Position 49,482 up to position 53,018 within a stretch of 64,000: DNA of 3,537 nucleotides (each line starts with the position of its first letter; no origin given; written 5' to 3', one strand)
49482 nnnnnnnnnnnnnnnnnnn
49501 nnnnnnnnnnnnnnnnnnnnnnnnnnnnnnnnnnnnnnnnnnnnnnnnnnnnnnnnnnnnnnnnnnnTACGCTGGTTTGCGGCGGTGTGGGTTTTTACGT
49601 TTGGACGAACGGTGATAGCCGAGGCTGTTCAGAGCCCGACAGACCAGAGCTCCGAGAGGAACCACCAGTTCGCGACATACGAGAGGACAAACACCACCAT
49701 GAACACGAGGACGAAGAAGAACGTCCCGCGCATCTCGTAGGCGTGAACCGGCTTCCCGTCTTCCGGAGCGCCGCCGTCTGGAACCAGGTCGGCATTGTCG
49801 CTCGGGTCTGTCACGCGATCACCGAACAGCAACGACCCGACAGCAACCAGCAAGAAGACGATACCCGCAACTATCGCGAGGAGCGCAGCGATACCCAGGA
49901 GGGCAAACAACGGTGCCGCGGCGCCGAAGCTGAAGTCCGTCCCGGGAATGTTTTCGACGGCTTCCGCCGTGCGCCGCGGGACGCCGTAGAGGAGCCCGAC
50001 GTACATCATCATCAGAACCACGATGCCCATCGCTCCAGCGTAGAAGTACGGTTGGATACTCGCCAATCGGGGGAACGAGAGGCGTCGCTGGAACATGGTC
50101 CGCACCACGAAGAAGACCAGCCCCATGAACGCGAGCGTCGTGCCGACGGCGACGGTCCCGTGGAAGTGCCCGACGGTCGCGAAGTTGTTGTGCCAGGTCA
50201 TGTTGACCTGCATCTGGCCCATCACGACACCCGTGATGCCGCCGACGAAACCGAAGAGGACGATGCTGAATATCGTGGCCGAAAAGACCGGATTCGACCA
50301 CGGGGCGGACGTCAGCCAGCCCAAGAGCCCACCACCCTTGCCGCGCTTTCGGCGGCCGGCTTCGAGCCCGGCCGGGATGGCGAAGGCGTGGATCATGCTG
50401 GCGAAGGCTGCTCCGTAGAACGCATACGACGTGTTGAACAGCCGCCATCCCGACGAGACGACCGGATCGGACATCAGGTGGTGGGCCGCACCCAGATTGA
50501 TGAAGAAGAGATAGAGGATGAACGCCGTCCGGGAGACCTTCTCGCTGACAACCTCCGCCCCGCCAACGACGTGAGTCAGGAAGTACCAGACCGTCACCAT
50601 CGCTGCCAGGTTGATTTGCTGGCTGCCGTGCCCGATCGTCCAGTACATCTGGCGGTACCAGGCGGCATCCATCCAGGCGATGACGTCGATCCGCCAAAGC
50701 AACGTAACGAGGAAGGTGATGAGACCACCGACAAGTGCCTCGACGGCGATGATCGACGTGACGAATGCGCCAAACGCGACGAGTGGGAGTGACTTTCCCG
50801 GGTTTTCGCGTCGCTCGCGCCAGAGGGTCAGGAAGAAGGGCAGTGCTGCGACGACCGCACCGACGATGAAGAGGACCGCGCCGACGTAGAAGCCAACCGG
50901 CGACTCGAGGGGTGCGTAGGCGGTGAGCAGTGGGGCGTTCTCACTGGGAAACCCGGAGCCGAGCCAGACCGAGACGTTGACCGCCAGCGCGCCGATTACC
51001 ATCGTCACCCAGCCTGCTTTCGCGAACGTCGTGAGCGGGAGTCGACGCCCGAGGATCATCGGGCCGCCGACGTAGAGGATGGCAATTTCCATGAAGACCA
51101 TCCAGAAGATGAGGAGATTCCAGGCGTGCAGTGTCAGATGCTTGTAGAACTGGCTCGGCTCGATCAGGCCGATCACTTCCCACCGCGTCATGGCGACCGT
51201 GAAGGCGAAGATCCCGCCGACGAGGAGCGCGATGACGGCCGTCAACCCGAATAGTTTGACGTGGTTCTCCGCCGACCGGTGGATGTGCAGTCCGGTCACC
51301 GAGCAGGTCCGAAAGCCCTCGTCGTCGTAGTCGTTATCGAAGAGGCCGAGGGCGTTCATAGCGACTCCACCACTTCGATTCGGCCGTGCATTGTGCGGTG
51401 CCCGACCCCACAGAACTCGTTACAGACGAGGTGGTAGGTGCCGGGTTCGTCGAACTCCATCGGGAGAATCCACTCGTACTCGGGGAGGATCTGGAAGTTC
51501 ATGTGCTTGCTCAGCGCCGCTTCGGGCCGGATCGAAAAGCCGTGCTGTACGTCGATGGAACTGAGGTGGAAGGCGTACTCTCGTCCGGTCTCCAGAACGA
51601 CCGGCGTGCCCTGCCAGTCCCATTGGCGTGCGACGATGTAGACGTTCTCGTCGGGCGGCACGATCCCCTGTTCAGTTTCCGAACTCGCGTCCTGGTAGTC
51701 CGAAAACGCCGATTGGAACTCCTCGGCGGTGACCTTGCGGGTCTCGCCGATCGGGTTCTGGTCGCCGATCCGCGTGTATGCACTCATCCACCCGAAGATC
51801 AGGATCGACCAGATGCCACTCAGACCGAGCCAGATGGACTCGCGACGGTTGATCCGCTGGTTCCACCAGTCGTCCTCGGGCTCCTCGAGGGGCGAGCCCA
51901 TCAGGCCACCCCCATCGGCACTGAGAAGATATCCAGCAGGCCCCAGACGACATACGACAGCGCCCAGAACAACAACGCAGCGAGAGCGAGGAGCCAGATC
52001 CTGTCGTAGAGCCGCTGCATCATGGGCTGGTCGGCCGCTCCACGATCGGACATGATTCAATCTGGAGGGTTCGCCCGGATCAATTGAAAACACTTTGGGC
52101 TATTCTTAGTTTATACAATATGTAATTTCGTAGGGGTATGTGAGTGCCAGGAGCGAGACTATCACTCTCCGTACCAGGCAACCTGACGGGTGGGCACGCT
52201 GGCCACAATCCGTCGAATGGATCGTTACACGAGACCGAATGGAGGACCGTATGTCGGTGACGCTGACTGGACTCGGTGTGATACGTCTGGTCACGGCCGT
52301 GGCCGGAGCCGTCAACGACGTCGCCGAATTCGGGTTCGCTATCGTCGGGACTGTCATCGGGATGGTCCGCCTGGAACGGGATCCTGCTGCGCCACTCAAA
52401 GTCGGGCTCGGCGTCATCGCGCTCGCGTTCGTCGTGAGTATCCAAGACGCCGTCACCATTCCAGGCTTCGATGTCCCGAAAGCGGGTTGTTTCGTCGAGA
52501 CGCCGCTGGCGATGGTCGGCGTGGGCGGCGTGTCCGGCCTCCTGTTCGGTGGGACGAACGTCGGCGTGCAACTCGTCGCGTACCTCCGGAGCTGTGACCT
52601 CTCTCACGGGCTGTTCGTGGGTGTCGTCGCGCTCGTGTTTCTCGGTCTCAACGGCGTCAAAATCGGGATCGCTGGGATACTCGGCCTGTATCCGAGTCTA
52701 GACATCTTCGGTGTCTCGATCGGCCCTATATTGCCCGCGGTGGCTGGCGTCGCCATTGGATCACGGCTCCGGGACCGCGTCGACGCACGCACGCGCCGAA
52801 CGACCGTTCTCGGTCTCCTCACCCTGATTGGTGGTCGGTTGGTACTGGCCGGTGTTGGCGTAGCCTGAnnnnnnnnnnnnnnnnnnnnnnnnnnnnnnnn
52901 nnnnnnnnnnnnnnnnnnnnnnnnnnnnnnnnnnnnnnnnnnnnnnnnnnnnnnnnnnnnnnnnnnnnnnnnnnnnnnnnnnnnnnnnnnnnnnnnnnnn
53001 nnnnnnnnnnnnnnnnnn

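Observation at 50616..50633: B-family heme-copper oxidase subunit I lacks the cross-linked active-site tyrosine (GHGSQQ instead of GHPxVY)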

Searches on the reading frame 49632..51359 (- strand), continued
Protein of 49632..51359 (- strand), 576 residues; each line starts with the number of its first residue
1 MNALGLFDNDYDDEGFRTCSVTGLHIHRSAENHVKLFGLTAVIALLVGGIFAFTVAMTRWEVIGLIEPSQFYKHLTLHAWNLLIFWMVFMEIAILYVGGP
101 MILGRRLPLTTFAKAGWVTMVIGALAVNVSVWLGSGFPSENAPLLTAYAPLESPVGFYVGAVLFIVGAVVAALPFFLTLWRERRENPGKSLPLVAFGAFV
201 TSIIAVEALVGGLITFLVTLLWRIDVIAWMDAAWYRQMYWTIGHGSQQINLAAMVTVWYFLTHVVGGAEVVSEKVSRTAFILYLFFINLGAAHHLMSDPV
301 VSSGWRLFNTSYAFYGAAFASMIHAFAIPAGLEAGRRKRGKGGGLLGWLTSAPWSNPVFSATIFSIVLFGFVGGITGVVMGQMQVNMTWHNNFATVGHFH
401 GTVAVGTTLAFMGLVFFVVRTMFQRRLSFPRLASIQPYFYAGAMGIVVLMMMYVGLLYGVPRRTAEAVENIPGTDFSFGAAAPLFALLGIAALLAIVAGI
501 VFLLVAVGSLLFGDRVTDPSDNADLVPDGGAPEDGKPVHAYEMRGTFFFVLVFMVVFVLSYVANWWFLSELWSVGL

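Call 75: find_related_loci(query=L187:10001-11698:+, collection=genome_contigs, flank=10000)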
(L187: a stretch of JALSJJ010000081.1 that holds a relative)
Query L187:10001-11698:+ (566 aa) in genome_contigs; peptide patterns used: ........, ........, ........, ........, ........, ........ (x = any residue, [..] = any of these).
119 stretches matched a pattern; 101 encode a relative of the query (tblastn E <= 1e-3); the best 80 are kept; 80 distinct loci.
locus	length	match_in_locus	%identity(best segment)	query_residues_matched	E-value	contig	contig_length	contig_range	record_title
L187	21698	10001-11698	100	1-566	0e+0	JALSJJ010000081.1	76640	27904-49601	MAG: Rhodothermus sp. isolate 354-166_metabat2_scaf2bin.092 354-166_scaffold_221_c1, whole genome shotgun sequence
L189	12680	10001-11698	94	1-566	0e+0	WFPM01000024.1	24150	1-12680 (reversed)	MAG: Rhodothermus sp. isolate S012_61 k151_12921, whole genome shotgun sequence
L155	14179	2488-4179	73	1-566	0e+0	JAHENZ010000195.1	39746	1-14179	MAG: Salinivenus sp. isolate BinSanityLC-kmean-bin_85-bin_0 c_000002986515, whole genome shotgun sequence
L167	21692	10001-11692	71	1-566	0e+0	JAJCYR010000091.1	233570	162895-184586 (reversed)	MAG: Bacteroidota bacterium isolate OFTM240 OFTM240_90, whole genome shotgun sequence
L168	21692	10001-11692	71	1-566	0e+0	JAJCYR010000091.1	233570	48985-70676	MAG: Bacteroidota bacterium isolate OFTM240 OFTM240_90, whole genome shotgun sequence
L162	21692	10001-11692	71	1-566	0e+0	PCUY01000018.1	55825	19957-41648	MAG: Bacteroidetes bacterium CG12_big_fil_rev_8_21_14_0_65_60_17 CG12_8_21_14_0.65_scaffold_206_c, whole genome shotgun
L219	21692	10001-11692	73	1-566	0e+0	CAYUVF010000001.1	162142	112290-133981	MAG TPA_asm: uncultured Rhodothermales bacterium isolate binchicken_co17_426 genome assembly, contig: NODE_226_length_16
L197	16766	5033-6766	65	2-566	0e+0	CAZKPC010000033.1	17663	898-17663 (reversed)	MAG TPA_asm: uncultured Halobacteriales archaeon isolate SRP185896_co2_302 genome assembly, contig: NODE_2399_length_176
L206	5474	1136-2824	66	1-566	0e+0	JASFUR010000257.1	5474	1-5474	MAG: Gemmatimonadota bacterium isolate D1105M02metaG_Bin_67 D1105M02metaG_FD_scaffold_7050_c1, whole genome shotgun sequ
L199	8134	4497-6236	64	2-566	0e+0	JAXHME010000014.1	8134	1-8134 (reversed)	MAG: Halobacteriales archaeon isolate Salar_de_Ascotan_soil_MAG_ASO44 contig_9165_polypolish, whole genome shotgun seque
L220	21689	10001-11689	67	1-566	0e+0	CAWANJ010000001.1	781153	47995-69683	MAG: uncultured Gemmatimonadales bacterium isolate MFD02923.bin.1.131 genome assembly, contig: contig_13947, whole genom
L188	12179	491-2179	65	5-566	0e+0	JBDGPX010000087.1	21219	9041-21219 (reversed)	MAG: Halobacteriales archaeon isolate DAL-9Gt_45d_68C3R c_000000001076, whole genome shotgun sequence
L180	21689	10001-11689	65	5-566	0e+0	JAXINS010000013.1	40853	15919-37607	MAG: Candidatus Chewarchaeum aethiopicum isolate DAL-9Gt_70_90C3R c_000000000274, whole genome shotgun sequence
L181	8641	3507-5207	65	1-566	0e+0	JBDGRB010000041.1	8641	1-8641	MAG: Halobacteriaceae archaeon isolate DAL-Ass_39_84C2R c_000000006176, whole genome shotgun sequence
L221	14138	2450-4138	67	1-566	0e+0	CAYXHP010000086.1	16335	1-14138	MAG TPA_asm: uncultured Gemmatimonadota bacterium isolate SRP185410_co1_303 genome assembly, contig: k141_1580908, whole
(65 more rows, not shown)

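Call 89: predict_structure(alignment_id=A6)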
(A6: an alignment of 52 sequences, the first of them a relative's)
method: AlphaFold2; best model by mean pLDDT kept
length: 576 residues; sequences in the alignment: 52
mean_pLDDT: 81.9   pTM: 0.87
mean pLDDT of the five models: 81.9, 79.9, 79.8, 77.6, 77.5
residues with pLDDT >= 90: 239; 70-90: 212; 50-70: 111; < 50: 14
segments of 3 or more residues with pLDDT < 50: 386-395, 573-576
pLDDT, mean of each block of 10 residues (from residue 1): 70 84 89 94 92 82 68 87 91 94 94 97 96 71 61 88 95 96 92 94 88 90 92 77 77 92 88 91 79 60 58 65 86 88 86 92 91 75 51 58 89 94 91 95 91 68 59 59 79 93 94 87 71 65 89 83 68 44
secondary structure, 60 per line:
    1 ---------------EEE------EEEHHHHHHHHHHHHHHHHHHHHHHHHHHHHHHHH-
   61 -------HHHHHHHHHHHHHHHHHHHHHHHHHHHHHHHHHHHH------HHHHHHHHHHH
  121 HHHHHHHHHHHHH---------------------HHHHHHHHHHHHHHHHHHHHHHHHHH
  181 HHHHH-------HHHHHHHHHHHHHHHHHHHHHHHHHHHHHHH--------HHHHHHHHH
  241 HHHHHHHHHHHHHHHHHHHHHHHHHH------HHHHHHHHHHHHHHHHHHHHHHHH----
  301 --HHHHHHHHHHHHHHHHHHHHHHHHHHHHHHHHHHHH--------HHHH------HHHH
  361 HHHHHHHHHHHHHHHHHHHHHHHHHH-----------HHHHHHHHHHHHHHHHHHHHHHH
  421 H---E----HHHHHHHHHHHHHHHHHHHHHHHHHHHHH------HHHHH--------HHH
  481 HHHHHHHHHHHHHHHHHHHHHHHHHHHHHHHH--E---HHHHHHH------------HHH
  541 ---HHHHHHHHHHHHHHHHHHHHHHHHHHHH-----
elements in order: E16-18 E25-27 H28-59 H68-103 H110-133 H155-185 H193-223 H232-266 H273-296 H303-338 H347-350 H357-386 H398-421 H430-458 H465-469 H478-512 H519-525 H544-571

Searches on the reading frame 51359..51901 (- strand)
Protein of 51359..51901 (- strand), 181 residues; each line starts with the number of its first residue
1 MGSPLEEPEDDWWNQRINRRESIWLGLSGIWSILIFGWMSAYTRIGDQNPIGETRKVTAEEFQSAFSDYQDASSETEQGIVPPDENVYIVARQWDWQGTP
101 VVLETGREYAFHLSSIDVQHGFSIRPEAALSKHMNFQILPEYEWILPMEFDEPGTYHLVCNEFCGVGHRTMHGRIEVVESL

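Call 59: search_solved_structures(query=window:51359-51901:-, max_evalue=1, show_alignments=2)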
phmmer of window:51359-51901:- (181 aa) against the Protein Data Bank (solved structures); distinct sequences matched with E-value up to 1: 25.
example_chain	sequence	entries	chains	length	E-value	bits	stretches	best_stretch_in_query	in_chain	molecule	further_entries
6ptt_A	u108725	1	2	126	3.9e-15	59.5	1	82-178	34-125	Cytochrome c oxidase subunit 2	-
6pty_A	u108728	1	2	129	4.1e-15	59.4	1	82-178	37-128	Cytochrome c oxidase subunit 2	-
3s33_B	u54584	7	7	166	5.6e-15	59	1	24-178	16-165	Cytochrome c oxidase subunit 2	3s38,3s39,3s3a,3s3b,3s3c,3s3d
1ehk_B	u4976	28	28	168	5.6e-15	59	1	23-178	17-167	BA3-TYPE CYTOCHROME-C OXIDASE | Cytochrome c oxidase polypeptide II | Cytochrome c oxidase subunit 2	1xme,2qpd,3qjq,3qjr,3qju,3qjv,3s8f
3eh3_B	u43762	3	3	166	5.7e-15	58.9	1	24-178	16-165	Cytochrome c oxidase subunit 2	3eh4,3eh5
2qpe_B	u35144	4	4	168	5.8e-15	58.9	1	24-178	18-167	Cytochrome c oxidase subunit 2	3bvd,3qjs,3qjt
2lln_A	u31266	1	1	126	1.4e-14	57.7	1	82-178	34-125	Cytochrome c oxidase subunit 2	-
2cua_A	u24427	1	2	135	1.5e-14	57.6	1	82-178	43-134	PROTEIN (CUA)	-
2fwl_B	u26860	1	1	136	1.5e-14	57.6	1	82-178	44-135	Cytochrome c oxidase subunit II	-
7deg_B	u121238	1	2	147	7.2e-11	45.5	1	87-176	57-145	Cytochrome oxidase subunit II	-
5u7n_A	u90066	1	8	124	1.3e-06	31.7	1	82-162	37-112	Cytochrome c oxidase subunit 2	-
7rh6_Q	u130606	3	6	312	0.013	18.6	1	101-179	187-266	Cytochrome aa3 subunit 2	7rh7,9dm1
6adq_E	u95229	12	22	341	0.015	18.4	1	100-179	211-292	Cytochrome c oxidase subunit 2 | Cytochrome aa3 subunit 2 | cytochrome-c oxidase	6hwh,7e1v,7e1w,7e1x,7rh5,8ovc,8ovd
6hu9_b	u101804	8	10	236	0.015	18.4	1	65-178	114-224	Cytochrome c oxidase subunit 2 | CYTOCHROME C OXIDASE SUBUNIT 2; SYNONYM: CYTOCHROME C OXIDASE POLYPEPTIDE II, COX2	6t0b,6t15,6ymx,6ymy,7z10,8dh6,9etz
6giq_b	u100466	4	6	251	0.017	18.2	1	65-178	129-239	Cytochrome c oxidase subunit 2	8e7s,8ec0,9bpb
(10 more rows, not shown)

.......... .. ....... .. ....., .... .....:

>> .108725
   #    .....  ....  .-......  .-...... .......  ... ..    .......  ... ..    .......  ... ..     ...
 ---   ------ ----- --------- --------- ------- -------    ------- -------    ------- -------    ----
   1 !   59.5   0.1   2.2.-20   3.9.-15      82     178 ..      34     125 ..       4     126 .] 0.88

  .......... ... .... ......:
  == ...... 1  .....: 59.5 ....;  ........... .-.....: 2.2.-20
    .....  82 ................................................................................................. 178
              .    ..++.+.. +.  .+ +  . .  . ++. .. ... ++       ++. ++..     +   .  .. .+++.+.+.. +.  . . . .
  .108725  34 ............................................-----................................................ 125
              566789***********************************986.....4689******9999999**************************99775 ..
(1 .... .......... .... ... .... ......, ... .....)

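Call 67: search_solved_structures(query=window:51359-51901:-, max_evalue=1e-12, show_alignments=4)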
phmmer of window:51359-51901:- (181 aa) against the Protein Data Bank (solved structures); distinct sequences matched with E-value up to 1e-12: 9.
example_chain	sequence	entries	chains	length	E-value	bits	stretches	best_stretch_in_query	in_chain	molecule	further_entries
6ptt_A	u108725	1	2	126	3.9e-15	59.5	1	82-178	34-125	Cytochrome c oxidase subunit 2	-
6pty_A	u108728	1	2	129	4.1e-15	59.4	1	82-178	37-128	Cytochrome c oxidase subunit 2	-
3s33_B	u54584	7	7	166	5.6e-15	59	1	24-178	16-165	Cytochrome c oxidase subunit 2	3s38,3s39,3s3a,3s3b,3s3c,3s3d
1ehk_B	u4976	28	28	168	5.6e-15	59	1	23-178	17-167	BA3-TYPE CYTOCHROME-C OXIDASE | Cytochrome c oxidase polypeptide II | Cytochrome c oxidase subunit 2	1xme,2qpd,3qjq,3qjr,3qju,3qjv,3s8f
3eh3_B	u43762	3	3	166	5.7e-15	58.9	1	24-178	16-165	Cytochrome c oxidase subunit 2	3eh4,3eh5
2qpe_B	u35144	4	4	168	5.8e-15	58.9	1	24-178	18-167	Cytochrome c oxidase subunit 2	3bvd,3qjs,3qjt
2lln_A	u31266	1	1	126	1.4e-14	57.7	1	82-178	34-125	Cytochrome c oxidase subunit 2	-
2cua_A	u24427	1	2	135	1.5e-14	57.6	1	82-178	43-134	PROTEIN (CUA)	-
2fwl_B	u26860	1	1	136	1.5e-14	57.6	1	82-178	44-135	Cytochrome c oxidase subunit II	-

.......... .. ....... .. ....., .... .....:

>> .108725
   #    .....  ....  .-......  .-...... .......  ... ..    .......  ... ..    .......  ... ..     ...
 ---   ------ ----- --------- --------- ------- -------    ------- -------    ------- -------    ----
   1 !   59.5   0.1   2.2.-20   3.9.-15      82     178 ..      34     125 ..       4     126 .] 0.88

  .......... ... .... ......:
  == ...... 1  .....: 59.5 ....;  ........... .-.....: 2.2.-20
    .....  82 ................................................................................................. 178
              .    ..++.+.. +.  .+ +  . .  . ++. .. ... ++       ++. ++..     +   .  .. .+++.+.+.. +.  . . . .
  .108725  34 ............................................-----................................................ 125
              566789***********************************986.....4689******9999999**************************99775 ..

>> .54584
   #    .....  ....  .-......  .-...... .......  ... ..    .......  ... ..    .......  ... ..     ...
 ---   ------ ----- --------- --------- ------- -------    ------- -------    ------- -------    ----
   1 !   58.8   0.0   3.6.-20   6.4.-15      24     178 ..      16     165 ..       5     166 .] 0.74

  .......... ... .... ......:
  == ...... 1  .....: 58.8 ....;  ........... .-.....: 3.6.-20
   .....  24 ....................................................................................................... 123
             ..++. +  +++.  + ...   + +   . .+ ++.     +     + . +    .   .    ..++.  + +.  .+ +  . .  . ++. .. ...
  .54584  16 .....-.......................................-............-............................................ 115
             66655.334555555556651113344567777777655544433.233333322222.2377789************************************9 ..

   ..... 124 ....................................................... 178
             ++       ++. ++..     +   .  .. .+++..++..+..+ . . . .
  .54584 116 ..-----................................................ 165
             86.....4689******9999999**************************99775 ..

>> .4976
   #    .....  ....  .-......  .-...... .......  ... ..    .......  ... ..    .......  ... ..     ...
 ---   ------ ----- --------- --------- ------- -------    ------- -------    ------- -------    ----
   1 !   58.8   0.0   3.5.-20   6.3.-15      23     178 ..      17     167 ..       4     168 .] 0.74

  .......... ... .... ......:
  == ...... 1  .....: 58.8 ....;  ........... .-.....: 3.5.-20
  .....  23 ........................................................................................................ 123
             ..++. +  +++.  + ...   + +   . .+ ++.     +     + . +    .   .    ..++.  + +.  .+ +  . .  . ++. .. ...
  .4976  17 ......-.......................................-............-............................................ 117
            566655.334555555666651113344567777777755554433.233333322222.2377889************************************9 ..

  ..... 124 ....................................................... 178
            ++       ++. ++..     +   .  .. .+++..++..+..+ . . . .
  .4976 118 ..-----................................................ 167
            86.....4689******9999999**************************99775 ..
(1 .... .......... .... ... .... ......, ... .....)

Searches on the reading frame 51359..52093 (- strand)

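Call 4: search_protein_families(library=pfam, proteins=[window:51359-52093:-], max_evalue=0.01)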
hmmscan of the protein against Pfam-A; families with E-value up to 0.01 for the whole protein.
window:51359-52093:- (245 aa): 1 family
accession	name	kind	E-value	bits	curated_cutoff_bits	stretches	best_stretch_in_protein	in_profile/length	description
PF00116.26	COX2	-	0.0068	16.8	22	0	163-240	46-118/120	Cytochrome C oxidase subunit II, periplasmic domain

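Call 7: search_protein_families(library=ncbifam, proteins=[window:51359-52093:-], max_evalue=0.01)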
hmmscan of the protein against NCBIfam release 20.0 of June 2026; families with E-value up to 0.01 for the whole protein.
window:51359-52093:- (245 aa): 5 families
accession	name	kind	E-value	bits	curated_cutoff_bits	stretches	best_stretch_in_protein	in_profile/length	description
TIGR02866.1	CoxB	equivalog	8.6e-11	41.8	147.7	1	163-243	118-193/202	cytochrome c oxidase subunit II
NF050117.1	aa3_CtaC_Actin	exception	1e-08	34.7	250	1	165-243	161-234/244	aa3-type cytochrome oxidase subunit II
TIGR04246.1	nitrous_NosZ_Gp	equivalog_domain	3e-05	22.5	625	1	138-241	472-576/578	Sec-dependent nitrous-oxide reductase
NF041074.2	quin_ox_SoxA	equivalog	0.00047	20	110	1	127-242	39-154/154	proton pump complex quinol oxidase subunit SoxA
TIGR04244.1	nitrous_NosZ_RR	equivalog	0.004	15.7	625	1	181-240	571-625/627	TAT-dependent nitrous-oxide reductase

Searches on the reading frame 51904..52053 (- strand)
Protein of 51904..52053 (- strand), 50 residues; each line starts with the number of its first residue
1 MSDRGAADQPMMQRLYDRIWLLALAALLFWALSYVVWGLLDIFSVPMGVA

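Call 32: search_protein_families(library=pfam, proteins=[window:51904-52053:-], max_evalue=0.01)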
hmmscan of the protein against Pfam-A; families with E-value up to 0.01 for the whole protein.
window:51904-52053:- (50 aa): 0 families

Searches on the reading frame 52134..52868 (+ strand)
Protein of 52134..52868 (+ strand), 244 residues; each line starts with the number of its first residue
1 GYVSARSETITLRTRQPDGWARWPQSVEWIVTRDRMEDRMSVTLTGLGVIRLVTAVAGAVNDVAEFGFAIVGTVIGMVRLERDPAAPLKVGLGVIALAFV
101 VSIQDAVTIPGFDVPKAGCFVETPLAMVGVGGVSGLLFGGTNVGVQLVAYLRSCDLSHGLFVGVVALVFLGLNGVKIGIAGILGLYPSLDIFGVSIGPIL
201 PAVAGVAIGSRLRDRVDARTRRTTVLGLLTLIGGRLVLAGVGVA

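Call 20: search_protein_families(library=pfam, proteins=[window:52134-52868:+], max_evalue=0.001)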
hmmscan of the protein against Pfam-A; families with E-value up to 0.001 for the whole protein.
window:52134-52868:+ (244 aa): 1 family
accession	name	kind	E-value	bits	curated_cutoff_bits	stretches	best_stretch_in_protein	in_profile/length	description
PF01925.25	TauE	-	1.9e-07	31.5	32.6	1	68-236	72-237/237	Sulfite exporter TauE/SafE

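Call 68: search_protein_families(library=ncbifam, proteins=[window:52140-52865:+], max_evalue=0.00001)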
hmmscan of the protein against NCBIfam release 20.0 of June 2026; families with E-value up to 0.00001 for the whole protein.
window:52140-52865:+ (242 aa): 0 families
